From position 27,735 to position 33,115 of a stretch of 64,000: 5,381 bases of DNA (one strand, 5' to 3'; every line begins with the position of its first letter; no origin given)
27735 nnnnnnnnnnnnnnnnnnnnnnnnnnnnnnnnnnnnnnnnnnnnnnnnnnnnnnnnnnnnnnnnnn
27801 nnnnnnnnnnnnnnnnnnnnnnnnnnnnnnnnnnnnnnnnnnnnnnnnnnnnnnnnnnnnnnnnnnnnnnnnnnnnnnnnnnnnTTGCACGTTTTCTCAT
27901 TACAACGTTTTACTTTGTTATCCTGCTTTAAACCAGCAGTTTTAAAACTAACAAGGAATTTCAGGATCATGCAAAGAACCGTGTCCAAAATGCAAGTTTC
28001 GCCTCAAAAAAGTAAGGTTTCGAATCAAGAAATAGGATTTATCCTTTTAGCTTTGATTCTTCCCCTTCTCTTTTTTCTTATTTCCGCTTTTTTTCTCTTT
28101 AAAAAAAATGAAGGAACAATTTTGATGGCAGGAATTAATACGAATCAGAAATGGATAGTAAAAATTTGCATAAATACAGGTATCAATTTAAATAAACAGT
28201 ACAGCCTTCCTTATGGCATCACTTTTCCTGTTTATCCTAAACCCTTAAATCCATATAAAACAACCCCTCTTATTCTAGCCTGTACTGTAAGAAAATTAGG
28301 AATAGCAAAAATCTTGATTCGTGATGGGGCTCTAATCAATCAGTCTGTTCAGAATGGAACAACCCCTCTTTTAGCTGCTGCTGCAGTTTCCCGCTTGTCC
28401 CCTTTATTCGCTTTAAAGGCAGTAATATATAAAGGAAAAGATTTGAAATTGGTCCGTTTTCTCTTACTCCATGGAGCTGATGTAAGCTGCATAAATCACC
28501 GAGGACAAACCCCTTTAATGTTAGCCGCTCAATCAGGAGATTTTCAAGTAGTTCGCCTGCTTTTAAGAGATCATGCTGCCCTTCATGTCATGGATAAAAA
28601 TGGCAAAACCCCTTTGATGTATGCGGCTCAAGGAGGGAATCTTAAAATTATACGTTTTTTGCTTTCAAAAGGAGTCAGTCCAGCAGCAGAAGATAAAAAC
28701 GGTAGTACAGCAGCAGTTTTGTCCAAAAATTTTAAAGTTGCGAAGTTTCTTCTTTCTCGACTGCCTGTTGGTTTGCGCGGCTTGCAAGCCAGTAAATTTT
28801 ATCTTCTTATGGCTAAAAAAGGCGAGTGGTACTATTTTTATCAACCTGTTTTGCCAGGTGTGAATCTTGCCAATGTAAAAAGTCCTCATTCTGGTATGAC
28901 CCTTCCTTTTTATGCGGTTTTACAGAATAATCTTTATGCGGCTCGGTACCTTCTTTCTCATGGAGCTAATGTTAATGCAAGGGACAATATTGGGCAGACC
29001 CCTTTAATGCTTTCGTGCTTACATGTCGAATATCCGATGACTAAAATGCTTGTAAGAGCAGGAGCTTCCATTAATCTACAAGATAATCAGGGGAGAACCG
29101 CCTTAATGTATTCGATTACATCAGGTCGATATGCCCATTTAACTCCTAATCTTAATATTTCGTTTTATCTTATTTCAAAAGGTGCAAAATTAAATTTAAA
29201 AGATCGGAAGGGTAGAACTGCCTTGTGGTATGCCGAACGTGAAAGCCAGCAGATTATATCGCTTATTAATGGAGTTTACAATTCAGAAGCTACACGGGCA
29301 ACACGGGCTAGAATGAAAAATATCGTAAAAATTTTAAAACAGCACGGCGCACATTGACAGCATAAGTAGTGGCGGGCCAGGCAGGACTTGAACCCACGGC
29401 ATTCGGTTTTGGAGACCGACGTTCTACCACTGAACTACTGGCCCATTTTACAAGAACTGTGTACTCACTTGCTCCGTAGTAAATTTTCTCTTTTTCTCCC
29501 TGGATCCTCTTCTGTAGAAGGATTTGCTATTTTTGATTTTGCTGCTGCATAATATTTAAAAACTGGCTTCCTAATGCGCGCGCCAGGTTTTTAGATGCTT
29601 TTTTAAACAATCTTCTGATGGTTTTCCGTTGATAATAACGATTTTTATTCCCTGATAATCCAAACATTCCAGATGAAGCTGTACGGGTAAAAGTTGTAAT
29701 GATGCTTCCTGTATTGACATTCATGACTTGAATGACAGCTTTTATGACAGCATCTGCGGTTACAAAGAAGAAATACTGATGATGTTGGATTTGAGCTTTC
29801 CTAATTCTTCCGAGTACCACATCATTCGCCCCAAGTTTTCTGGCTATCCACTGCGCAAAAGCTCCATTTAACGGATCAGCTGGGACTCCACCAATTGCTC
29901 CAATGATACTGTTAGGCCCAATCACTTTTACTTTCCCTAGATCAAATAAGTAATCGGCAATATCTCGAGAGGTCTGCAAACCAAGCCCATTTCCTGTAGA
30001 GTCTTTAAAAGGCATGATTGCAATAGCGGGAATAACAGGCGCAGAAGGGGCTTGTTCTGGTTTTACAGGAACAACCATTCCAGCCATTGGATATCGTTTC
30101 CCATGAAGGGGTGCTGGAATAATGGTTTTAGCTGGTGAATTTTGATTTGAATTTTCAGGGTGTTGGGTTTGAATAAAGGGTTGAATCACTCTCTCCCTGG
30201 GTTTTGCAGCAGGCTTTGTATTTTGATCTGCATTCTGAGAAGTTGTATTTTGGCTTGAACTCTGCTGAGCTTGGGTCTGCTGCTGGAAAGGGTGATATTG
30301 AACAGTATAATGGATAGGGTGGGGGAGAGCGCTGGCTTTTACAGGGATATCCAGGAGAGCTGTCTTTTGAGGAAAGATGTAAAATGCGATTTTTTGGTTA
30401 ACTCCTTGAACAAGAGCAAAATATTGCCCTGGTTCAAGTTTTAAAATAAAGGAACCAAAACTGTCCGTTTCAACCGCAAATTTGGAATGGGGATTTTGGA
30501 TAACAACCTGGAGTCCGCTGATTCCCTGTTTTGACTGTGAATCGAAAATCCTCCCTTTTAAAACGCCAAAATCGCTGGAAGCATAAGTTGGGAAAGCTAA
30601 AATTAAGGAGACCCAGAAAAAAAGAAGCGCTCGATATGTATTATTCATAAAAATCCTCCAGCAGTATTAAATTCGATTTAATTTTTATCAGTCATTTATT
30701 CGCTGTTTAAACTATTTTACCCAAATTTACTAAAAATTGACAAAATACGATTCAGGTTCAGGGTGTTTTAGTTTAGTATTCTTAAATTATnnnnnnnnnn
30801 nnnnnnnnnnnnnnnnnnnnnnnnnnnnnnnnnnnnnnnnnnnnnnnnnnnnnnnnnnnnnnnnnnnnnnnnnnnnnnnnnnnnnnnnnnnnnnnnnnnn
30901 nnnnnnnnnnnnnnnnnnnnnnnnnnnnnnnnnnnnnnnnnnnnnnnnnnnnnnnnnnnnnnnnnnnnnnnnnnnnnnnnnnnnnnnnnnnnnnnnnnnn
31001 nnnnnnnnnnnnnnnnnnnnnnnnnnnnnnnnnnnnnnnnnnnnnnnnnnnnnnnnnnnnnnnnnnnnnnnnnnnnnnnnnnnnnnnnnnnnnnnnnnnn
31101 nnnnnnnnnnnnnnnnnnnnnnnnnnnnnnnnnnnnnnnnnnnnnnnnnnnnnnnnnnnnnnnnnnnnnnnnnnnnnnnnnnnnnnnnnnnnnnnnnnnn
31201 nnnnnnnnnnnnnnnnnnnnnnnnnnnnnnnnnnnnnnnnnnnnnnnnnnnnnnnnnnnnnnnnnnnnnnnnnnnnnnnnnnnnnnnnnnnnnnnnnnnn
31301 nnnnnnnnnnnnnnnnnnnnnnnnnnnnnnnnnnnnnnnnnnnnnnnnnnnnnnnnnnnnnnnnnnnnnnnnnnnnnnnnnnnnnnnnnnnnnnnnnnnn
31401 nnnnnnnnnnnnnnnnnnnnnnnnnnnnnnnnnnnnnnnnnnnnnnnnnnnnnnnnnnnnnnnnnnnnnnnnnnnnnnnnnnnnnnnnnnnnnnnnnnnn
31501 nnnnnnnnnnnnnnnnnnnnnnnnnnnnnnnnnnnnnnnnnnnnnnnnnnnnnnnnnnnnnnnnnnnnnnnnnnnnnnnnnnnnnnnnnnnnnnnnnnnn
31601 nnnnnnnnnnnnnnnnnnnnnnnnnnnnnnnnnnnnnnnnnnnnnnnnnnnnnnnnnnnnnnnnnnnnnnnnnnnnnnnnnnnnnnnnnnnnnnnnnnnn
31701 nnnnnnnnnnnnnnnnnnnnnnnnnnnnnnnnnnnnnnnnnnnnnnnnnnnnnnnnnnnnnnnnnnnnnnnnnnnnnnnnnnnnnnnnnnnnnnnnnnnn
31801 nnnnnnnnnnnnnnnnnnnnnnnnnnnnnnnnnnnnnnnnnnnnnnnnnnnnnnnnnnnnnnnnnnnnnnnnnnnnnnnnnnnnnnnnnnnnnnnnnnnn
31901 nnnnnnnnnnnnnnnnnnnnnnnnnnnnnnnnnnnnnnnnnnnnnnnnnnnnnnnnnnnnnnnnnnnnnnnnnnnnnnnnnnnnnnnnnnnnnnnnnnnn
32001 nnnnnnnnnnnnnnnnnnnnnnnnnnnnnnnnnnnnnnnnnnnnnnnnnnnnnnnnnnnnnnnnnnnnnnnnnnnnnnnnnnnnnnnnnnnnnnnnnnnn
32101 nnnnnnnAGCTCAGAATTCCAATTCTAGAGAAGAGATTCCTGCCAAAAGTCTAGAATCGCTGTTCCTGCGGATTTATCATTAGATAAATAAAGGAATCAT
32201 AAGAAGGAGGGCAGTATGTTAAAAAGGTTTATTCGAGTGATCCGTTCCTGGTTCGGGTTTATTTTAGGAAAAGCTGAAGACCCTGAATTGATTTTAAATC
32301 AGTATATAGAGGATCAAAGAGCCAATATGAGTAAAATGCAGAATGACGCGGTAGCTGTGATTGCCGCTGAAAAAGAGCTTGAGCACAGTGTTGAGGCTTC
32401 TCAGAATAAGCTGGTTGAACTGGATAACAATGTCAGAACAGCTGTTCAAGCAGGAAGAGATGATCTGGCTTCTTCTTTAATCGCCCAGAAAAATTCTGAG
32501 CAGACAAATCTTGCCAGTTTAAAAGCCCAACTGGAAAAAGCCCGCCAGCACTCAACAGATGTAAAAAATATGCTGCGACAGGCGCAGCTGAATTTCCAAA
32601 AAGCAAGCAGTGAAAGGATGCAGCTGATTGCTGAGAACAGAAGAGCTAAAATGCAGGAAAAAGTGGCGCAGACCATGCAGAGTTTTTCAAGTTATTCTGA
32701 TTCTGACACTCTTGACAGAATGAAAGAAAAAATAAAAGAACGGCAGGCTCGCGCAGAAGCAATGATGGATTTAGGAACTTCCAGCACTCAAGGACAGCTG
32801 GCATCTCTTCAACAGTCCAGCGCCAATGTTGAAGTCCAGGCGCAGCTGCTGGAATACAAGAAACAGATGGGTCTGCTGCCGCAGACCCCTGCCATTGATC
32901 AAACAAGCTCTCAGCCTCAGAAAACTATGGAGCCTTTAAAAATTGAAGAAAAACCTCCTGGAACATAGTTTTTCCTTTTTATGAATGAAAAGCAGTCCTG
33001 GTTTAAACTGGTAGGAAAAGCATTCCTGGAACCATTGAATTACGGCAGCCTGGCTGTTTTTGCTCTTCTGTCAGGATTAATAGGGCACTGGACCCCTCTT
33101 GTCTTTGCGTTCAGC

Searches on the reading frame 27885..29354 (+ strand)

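Call 15: search_protein_families(library=pfam, proteins=[window:27885-29354:+], max_evalue=0.001)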
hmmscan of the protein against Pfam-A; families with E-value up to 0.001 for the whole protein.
window:27885-29354:+ (490 aa): 6 families
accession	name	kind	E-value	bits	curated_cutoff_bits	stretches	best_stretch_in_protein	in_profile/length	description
PF12796.13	Ank_2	-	7.1e-66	219.3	27.3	5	182-269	6-89/90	Ankyrin repeats (3 copies)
PF00023.36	Ank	-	1.1e-42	142.1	21.1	2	239-271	1-33/33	Ankyrin repeat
PF13637.12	Ank_4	-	1.1e-33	114.9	22.7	3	184-227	7-50/50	Ankyrin repeats (many copies)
PF13857.12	Ank_5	-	7.3e-28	96.8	27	3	356-407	1-53/56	Ankyrin repeats (many copies)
PF13606.12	Ank_3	-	2.2e-27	92.1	22.3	2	239-266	1-28/30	Ankyrin repeat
PF24521.3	Ank_KRIT1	-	0.00021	21.4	80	0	209-280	48-125/149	KRIT1 ankyrin-repeats domain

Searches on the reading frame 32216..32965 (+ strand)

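Call 15: search_protein_families(library=pfam, proteins=[window:32216-32965:+], max_evalue=0.001)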
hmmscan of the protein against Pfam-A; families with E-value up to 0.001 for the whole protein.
window:32216-32965:+ (250 aa): 1 family
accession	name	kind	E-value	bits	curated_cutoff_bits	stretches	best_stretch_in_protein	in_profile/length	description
PF04012.17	PspA_IM30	-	7.9e-34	117.6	33.9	1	2-217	3-217/220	PspA/IM30 family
